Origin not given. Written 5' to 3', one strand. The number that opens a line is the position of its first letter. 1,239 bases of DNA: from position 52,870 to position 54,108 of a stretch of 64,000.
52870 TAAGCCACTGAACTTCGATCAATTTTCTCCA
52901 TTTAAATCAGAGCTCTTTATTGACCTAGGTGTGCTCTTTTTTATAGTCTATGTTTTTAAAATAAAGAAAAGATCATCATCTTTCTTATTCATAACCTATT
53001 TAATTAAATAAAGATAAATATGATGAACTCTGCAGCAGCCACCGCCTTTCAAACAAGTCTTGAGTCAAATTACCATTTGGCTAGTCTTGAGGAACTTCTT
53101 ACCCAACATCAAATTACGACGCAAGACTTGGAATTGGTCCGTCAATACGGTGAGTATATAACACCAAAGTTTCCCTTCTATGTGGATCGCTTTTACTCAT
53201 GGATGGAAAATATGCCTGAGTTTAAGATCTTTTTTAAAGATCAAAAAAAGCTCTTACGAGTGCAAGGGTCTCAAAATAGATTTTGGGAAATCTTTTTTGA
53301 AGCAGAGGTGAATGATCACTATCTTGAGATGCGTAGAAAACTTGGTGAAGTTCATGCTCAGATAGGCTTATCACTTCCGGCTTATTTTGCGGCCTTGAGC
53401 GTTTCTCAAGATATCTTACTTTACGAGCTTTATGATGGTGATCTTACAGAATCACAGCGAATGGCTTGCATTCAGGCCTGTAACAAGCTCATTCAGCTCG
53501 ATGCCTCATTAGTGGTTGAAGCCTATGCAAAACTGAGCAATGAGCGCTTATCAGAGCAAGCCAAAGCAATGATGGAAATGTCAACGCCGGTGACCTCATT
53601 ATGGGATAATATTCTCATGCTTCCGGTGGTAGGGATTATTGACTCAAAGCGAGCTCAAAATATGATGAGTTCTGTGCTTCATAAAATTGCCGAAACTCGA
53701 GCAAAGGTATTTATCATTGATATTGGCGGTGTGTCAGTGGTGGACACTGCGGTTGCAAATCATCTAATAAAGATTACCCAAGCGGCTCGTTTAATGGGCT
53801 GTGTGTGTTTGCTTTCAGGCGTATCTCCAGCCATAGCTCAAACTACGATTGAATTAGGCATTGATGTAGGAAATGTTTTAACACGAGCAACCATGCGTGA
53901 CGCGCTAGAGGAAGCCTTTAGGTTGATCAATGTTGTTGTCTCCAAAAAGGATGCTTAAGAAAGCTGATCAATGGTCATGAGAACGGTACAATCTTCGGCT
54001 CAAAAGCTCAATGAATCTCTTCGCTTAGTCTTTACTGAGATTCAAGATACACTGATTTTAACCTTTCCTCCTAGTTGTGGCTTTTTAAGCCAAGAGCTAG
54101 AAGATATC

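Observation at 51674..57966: Complete stressosome module (globin-RsbR, RsbS, RsbT) wired to a hybrid histidine kinase with Hpt, and a divergent REC-adenylate cyclase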

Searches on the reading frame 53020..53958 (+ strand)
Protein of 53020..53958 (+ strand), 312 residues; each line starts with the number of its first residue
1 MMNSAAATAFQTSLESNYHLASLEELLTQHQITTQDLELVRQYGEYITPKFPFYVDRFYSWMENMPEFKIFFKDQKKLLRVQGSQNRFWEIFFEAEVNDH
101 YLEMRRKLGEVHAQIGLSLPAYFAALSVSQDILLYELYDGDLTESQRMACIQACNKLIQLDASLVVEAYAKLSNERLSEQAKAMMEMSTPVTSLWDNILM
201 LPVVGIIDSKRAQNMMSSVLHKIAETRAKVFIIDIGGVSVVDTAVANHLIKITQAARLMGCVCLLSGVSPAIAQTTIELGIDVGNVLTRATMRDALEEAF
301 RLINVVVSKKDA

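Call 4: search_protein_families(library=pfam, proteins=[window:53020-53958:+], max_evalue=0.01)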
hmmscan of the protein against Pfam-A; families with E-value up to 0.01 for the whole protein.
window:53020-53958:+ (312 aa): 3 families
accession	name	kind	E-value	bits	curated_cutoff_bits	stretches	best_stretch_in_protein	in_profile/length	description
PF11563.14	Protoglobin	-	3.9e-29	102.1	25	1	22-171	4-154/158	Protoglobin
PF01740.26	STAS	-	1.1e-12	48.1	22.6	1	196-282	8-94/106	STAS domain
PF13466.11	STAS_2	-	0.0033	18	29.2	0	203-282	3-80/80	STAS domain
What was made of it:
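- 53020..53958 (+): RsbR, 312 aa. The sensor globin is aa 22-171 (53083-53532); the distal Tyr59 codon is 53194-53196 and the proximal His112 codon is 53353-53355. The STAS domain is aa 196-282 (53605-53865), with Ser209 and Thr243 at the positions of the known phospho-sites. Pfam Protoglobin plus STAS (call 4).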

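Call 5: search_protein_families(library=ncbifam, proteins=[window:53020-53958:+], max_evalue=0.01)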
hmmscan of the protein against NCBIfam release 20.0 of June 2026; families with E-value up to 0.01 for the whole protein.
window:53020-53958:+ (312 aa): 3 families
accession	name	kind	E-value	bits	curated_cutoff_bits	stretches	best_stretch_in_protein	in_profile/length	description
NF052652.1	YtvA_fam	equivalog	5.4e-22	78.5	250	1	172-296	119-243/243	YtvA family blue-light photoreceptor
TIGR00377.1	ant_ant_sig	superfamily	0.0029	17.5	53.45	1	196-275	11-90/108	anti-sigma factor antagonist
NF008397.0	PRK11195.1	equivalog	0.0033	16.5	297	1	191-280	14-101/414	lysophospholipid transporter LplT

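Call 7: search_solved_structures(query=window:53020-53958:+, max_evalue=0.01, show_alignments=3)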
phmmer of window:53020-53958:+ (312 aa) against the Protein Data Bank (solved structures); distinct sequences matched with E-value up to 0.01: 25.
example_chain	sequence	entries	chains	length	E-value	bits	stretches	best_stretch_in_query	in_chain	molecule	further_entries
7o0i_B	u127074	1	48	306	1.3e-105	356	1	22-308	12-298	Anti-anti-sigma factor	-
9o4r_A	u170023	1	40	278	1.5e-30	109.7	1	163-310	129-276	RsbR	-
9o3o_A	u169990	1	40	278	1.6e-30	109.7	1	163-310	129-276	STAS domain-containing protein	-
9o5l_A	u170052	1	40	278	2e-30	109.3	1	163-310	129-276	STAS domain-containing protein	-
7b0u_A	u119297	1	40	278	3.7e-30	108.4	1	164-310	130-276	RsbR protein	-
9o3z_A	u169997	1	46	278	7.8e-30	107.4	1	163-310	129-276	RsbR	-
9o4h_A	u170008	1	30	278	1e-29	107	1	163-310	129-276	RsbR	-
6qcm_CD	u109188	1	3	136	3.1e-28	102.1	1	177-305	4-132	RsbR protein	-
6qcm_CB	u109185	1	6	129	2.1e-27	99.4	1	183-305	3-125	RsbR protein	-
6qcm_AB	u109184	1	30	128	3e-27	98.9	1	183-305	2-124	RsbR protein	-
6qcm_AD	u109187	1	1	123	3.5e-20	75.7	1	177-288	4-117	RsbR protein,RsbR protein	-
6jhk_A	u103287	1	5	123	1.3e-12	50.9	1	187-299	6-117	RsbS negative regulator of sigma-B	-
6qcm_A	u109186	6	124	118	3.8e-12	49.3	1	189-298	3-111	RsbS protein | RsbT antagonist protein RsbS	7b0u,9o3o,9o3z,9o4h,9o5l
9o4r_a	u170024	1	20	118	5.4e-12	48.8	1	189-298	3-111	RsbT antagonist protein RsbS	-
2vy9_A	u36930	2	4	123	3.2e-11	46.3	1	211-300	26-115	ANTI-SIGMA-FACTOR ANTAGONIST | ANTI-SIGMA-FACTOR ANTAGONIST (STAS) DOMAIN PROTEIN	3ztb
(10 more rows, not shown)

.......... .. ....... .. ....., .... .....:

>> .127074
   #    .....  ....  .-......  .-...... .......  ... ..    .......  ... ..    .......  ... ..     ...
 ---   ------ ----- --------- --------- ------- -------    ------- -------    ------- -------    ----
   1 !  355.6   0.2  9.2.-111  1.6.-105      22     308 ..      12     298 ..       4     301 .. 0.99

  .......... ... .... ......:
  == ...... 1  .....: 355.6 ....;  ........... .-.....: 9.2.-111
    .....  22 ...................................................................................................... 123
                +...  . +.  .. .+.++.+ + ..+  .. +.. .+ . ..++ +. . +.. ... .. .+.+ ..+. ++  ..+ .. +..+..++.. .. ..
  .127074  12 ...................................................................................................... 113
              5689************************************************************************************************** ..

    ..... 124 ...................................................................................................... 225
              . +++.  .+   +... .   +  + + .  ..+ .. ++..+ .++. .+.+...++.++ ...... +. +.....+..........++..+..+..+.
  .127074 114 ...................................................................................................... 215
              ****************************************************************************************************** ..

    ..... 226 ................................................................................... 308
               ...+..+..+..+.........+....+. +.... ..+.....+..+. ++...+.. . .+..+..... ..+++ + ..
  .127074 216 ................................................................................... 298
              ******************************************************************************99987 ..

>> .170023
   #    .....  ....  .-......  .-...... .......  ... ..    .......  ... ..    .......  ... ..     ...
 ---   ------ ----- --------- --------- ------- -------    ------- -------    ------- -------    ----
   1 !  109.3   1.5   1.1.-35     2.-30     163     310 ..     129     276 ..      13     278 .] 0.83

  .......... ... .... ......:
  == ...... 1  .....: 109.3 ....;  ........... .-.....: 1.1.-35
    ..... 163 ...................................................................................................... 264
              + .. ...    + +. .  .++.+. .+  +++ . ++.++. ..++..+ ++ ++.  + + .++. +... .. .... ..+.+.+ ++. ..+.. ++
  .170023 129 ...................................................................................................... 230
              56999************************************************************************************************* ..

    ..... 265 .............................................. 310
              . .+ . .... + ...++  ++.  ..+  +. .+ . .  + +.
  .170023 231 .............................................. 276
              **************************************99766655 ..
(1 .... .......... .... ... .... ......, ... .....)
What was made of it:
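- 53020..53958 (+): Match to 7O0I_B (V. vulnificus RsbR) E=1e-105 over aa 22-308 (call 7).
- RsbR matches V. vulnificus RsbR in the solved stressosome 7O0I at E=1e-105 (call 7).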

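Call 16: find_homologous_proteins(query=window:53020-53958:+, max_evalue=1e-20)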
Query window:53020-53958:+ (312 aa): 3793 proteins with E <= 1e-20 among 5625 candidates; the best 120 are listed.
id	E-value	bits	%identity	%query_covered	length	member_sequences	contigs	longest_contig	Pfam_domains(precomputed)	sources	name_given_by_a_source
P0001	4.4e-139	481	75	92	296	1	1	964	PF01740.27,PF11563.15,PF13466.13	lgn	-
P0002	5.5e-139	480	76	92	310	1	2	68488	PF01740.27,PF11563.15,PF13466.13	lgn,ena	-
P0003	1.8e-137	475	76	93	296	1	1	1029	PF01740.27,PF11563.15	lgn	-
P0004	1.5e-135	469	72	96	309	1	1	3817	PF01740.27,PF11563.15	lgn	-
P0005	1.1e-131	456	70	95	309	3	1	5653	PF01740.27,PF11563.15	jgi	jgi:rsbT co-antagonist protein RsbR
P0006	2.2e-131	455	72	92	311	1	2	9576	PF01740.27,PF11563.15,PF13466.13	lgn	-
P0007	1.9e-130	452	73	92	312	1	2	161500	PF01740.27,PF11563.15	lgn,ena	-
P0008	7.4e-128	444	68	92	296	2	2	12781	PF01740.27,PF11563.15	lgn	-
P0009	2.0e-127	442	70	92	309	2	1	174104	PF01740.27,PF11563.15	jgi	-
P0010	1.0e-108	381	56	93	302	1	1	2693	PF01740.27,PF11563.15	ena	-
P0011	1.9e-108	380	60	94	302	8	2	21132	PF01740.27,PF11563.15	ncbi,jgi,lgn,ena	jgi:rsbT co-antagonist protein RsbR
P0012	2.2e-108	380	61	92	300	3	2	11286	PF01740.27,PF11563.15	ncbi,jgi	jgi:rsbT co-antagonist protein RsbR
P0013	8.6e-108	378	61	92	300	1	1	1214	PF01740.27,PF11563.15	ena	-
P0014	7.4e-107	375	56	93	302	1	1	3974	PF01740.27,PF11563.15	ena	-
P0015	1.1e-106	374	56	93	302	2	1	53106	PF01740.27,PF11563.15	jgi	jgi:rsbT co-antagonist protein RsbR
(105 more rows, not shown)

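Call 17: find_encoding_contigs(protein=P0007, flank=8000, max_places=2)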
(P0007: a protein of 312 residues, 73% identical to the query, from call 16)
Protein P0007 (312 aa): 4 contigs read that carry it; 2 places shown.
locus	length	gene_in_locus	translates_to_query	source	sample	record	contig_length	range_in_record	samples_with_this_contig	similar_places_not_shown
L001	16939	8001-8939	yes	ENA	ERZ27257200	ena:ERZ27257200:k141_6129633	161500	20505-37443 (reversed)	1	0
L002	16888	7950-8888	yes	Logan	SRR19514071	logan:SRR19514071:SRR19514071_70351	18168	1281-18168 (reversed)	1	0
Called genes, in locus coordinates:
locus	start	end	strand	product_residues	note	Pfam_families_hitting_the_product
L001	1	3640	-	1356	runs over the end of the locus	PF11617:Cu-binding_MopE (weak)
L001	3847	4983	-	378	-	PF00149:Metallophos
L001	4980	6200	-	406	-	-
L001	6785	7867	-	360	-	PF00072:Response_reg, PF00211:Guanylate_cyc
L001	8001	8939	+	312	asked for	PF11563:Protoglobin, PF01740:STAS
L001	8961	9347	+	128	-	PF01740:STAS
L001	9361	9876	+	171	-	PF13581:HATPase_c_2, PF02518:HATPase_c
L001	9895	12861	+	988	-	PF00512:HisKA, PF02518:HATPase_c, PF00072:Response_reg, PF01627:Hpt (weak)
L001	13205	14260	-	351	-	PF00561:Abhydrolase_1, PF12146:Hydrolase_4, PF12697:Abhydrolase_6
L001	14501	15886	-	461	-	PF00144:Beta-lactamase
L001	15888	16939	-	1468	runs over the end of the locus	PF12796:Ank_2, PF13606:Ank_3 (faint), PF13857:Ank_5 (faint), PF12796:Ank_2, PF13637:Ank_4, PF00023:Ank (weak), PF12796:Ank_2 (weak), PF12799:LRR_4 (faint)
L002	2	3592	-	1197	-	?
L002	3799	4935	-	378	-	PF00149:Metallophos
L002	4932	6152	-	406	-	-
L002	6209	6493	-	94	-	-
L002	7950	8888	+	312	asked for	PF11563:Protoglobin, PF01740:STAS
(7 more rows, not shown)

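Call 18: find_encoding_contigs(protein=P0009, flank=8000, max_places=2)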
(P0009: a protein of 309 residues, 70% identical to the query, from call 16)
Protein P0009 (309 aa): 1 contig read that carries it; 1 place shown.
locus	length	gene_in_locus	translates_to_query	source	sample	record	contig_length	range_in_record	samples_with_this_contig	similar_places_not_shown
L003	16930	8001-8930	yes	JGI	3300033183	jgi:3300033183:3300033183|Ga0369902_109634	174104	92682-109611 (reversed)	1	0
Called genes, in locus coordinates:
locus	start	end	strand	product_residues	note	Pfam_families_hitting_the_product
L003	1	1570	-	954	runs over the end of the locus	PF00150:Cellulase, PF18564:Glyco_hydro_5_C (weak)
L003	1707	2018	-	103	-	-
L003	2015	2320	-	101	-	PF06291:Lambda_Bor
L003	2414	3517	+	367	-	PF10994:DUF2817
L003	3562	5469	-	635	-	PF00012:HSP70, PF06723:MreB_Mbl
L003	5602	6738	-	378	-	PF04107:GCS2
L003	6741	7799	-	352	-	PF00072:Response_reg, PF00211:Guanylate_cyc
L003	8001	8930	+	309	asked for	PF11563:Protoglobin, PF01740:STAS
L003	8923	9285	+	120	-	PF01740:STAS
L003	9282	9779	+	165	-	PF13581:HATPase_c_2 (weak), PF02518:HATPase_c (weak)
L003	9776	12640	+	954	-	-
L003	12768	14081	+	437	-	PF00155:Aminotran_1_2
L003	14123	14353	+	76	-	-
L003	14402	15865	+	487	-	PF00989:PAS, PF08448:PAS_4, PF13188:PAS_8, PF08447:PAS_3, PF13426:PAS_9, PF00512:HisKA (weak), PF02518:HATPase_c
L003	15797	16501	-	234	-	-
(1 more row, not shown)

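Call 19: find_encoding_contigs(protein=P0002, flank=8000, max_places=2)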
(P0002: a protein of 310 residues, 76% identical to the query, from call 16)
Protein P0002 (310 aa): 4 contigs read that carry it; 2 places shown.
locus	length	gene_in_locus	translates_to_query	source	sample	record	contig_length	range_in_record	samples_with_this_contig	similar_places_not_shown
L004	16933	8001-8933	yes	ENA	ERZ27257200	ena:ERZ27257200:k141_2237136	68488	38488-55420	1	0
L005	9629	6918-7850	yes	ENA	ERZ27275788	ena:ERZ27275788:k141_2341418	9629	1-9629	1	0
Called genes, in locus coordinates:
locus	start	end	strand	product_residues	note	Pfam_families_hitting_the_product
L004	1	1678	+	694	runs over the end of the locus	-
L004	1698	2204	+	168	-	-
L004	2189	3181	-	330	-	PF00106:adh_short, PF08659:KR, PF23441:SDR (weak), PF13561:adh_short_C2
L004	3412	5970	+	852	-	PF13432:TPR_16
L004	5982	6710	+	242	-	PF00849:PseudoU_synth_2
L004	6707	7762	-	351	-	PF00072:Response_reg, PF00211:Guanylate_cyc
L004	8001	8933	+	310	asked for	PF11563:Protoglobin, PF01740:STAS, PF13466:STAS_2 (weak)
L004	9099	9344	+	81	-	PF01740:STAS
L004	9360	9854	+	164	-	PF13581:HATPase_c_2, PF02518:HATPase_c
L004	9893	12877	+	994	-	PF00512:HisKA, PF02518:HATPase_c, PF00072:Response_reg, PF01627:Hpt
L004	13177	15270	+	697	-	PF01138:RNase_PH, PF00013:KH_1, PF00575:S1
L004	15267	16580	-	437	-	PF12801:Fer4_5 (weak), PF12838:Fer4_7 (faint), PF13187:Fer4_9 (weak), PF13237:Fer4_10 (weak), PF14697:Fer4_21 (weak)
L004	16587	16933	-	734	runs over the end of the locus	PF01841:Transglut_core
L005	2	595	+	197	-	?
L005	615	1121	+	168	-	-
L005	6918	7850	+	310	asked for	PF11563:Protoglobin, PF01740:STAS, PF13466:STAS_2 (weak)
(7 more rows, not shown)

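Call 21: find_related_loci(query=A1, collection=genome_contigs, flank=9000)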
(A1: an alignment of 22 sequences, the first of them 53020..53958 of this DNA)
Query A1 (312 aa) in genome_contigs; peptide patterns used: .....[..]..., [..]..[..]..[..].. (x = any residue, [..] = any of these).
138 stretches matched a pattern; 110 encode a relative of the query (tblastn E <= 1e-3); the best 80 are kept; 80 distinct loci.
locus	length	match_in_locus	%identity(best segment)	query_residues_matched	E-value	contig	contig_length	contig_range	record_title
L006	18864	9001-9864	55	13-300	8e-112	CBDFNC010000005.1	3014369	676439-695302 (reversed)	MAG: Psychromonadaceae bacterium isolate 2158fd4e-c09c-4043-89e0-af5145698810 genome assembly, contig: contig_5, whole g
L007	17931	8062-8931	56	20-309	6e-112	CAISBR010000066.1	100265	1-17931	MAG: uncultured Myxococcales bacterium isolate Ki3-D4_bin-362 genome assembly, contig: bin-362:066/244, whole genome sho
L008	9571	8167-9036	56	21-310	1e-111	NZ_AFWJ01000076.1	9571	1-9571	Vibrio nigripulchritudo ATCC 27043 VINI7043_167, whole genome shotgun sequence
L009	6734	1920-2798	54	20-312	3e-111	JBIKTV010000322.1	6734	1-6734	MAG: Myxococcota bacterium isolate ME2015-07-30_3300044647_group6_bin219 Rohwer_bin1498_scaffold_17289_c1, whole genome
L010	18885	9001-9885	55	16-310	3e-111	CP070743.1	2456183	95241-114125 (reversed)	MAG: Nitrospirota bacterium isolate bin371 chromosome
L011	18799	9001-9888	53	16-311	2e-111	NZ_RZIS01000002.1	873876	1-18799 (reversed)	Vibrio profundi strain TP187 Scaffold2, whole genome shotgun sequence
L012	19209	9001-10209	56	26-310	2e-110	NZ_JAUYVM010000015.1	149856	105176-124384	Vibrio penaeicida strain 6E01 GLLLNBMG_15, whole genome shotgun sequence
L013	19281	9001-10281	56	26-310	2e-110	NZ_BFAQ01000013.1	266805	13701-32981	Vibrio penaeicida strain TUMSAT-NU1 contig_13, whole genome shotgun sequence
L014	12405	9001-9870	53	16-305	3e-110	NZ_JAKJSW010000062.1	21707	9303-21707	Vibrio makurazakiensis strain JAMM1826 JAMM1826_scaffold_47, whole genome shotgun sequence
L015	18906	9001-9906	53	11-311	8e-110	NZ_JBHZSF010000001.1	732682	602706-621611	Vibrio profundi strain HQB-111 NODE_1_length_732682_cov_102.427825, whole genome shotgun sequence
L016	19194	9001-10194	54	24-308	2e-109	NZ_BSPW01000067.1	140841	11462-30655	Vibrio zhanjiangensis strain NBRC 108723 sequence067, whole genome shotgun sequence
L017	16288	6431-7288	52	20-305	2e-108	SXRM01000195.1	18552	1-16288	MAG: Proteobacteria bacterium isolate F1-140-MAGs058 F1-140__c253597, whole genome shotgun sequence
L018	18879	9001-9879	54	12-307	1e-108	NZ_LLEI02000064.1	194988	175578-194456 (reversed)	Vibrio bivalvicida strain 605 contig_64, whole genome shotgun sequence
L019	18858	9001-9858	55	22-307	2e-108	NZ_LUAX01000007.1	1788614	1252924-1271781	Vibrio europaeus strain PP-638 chromosome 2 map unlocalized chr2, whole genome shotgun sequence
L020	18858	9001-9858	53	22-307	4e-108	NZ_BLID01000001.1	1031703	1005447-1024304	Vibrio atypicus strain DSM 25292 contig_1, whole genome shotgun sequence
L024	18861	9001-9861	53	21-307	3e-107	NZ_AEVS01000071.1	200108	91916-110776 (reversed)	Vibrio brasiliensis LMG 20546 VIBR0546_43, whole genome shotgun sequence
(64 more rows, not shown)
